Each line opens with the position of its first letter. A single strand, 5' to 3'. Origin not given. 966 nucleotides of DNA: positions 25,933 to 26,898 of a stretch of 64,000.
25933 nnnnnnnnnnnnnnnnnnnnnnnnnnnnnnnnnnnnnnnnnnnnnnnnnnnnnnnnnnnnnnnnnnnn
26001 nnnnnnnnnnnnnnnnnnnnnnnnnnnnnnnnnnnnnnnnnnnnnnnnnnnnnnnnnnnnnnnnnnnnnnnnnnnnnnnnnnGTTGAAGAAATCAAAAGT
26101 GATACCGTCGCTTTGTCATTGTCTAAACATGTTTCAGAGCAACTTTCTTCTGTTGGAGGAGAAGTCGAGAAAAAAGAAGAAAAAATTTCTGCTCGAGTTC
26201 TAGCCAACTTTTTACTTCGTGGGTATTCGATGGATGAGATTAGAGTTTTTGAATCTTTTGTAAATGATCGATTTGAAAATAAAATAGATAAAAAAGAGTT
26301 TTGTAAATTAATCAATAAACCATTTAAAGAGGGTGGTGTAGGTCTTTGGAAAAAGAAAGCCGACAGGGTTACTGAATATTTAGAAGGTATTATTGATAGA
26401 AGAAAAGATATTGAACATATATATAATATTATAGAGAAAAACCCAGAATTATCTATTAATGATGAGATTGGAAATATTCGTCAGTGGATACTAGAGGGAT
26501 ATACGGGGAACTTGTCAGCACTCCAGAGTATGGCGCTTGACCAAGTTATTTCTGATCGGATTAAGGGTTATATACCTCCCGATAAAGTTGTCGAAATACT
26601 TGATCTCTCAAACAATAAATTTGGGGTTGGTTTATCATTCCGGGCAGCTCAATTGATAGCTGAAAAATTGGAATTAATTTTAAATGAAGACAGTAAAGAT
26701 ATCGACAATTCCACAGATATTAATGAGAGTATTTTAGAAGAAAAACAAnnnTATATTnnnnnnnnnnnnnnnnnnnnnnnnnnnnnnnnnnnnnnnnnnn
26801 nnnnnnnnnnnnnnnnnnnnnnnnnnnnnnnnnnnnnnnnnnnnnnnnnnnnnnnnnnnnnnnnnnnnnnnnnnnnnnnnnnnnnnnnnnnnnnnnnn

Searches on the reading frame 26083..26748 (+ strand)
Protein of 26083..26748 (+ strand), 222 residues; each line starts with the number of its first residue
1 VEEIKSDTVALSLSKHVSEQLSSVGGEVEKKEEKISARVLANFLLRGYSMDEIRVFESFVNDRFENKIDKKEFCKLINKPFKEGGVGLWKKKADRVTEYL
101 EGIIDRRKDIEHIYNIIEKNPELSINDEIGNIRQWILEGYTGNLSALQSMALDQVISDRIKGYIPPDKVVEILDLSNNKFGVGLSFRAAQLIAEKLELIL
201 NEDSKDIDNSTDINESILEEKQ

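Call 78: find_homologous_proteins(query=window:26083-26748:+, max_evalue=0.00001)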
Query window:26083-26748:+ (222 aa): 23 proteins with E <= 0.00001 among 592 candidates.
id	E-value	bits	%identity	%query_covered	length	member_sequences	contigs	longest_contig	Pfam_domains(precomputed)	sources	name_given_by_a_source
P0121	1.0e-90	321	74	94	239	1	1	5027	-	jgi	-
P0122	1.9e-87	311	70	91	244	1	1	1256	-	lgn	-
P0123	1.7e-86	307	73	91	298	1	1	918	-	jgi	jgi:energy-coupling factor transporter ATP-binding protein EcfA2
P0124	6.2e-86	306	69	95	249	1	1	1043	-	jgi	jgi:hypothetical protein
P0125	3.4e-80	287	65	94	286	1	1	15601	-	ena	-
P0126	5.3e-80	286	71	82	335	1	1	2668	PF00005.34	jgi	jgi:ABC-type proline/glycine betaine transport system ATPase subunit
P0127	8.3e-76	273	62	96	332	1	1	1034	PF00005.34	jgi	jgi:ABC-type proline/glycine betaine transport system ATPase subunit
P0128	2.3e-71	258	62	90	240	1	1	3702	-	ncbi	ncbi:MAG: hypothetical protein WCI93_03800, partial [bacterium]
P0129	1.3e-67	246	74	71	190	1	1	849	-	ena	-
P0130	8.1e-66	240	57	95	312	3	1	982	PF00005.34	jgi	jgi:energy-coupling factor transporter ATP-binding protein EcfA2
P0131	4.0e-65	238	57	97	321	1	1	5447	PF00005.34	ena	-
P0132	9.0e-64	233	63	77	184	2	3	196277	-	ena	-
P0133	1.5e-63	233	54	94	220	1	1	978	-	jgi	jgi:hypothetical protein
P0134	1.4e-61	226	56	94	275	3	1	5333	-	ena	-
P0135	3.9e-59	218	56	87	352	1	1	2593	PF00005.34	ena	-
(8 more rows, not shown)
